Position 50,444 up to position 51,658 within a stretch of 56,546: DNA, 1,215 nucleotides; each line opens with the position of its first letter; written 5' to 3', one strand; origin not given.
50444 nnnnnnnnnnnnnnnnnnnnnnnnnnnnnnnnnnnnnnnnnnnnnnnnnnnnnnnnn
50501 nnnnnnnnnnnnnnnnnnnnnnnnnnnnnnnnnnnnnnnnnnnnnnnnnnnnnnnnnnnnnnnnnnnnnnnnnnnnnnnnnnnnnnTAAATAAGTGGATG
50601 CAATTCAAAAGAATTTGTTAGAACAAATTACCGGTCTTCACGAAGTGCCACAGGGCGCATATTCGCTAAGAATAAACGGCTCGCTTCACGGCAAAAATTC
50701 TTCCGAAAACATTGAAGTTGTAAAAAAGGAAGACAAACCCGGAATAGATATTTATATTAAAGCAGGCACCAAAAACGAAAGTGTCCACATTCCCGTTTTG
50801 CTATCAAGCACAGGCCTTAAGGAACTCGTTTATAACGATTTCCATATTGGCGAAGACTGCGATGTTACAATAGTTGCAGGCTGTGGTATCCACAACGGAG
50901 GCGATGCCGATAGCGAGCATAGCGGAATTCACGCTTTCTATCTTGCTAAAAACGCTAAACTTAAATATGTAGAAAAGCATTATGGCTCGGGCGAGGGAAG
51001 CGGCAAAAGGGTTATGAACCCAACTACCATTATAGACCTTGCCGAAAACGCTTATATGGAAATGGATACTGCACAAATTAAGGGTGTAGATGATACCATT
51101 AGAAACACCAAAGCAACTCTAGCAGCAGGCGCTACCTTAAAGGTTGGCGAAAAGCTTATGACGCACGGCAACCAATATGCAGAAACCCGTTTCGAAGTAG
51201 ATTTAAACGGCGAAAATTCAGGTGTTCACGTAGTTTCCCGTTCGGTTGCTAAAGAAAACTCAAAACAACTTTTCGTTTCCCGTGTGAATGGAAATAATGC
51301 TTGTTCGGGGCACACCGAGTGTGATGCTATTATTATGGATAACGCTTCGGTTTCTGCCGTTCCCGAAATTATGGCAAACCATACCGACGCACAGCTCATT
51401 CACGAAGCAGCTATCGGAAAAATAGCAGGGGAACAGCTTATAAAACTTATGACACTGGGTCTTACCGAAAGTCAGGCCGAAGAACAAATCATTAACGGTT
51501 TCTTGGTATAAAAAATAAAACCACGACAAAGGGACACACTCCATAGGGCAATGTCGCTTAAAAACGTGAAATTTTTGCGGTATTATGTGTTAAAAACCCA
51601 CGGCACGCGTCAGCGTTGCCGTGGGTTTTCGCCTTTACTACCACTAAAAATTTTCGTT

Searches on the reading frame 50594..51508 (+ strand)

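Call 54: search_protein_families(library=pfam, proteins=[window:50594-51508:+], max_evalue=0.001)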
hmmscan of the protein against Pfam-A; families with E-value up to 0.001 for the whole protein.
window:50594-51508:+ (305 aa): 1 family
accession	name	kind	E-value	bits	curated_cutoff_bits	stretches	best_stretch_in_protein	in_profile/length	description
PF01458.23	SUFBD_core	-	9.4e-22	78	27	1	84-303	17-232/232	SUF system FeS cluster assembly, SufBD core domain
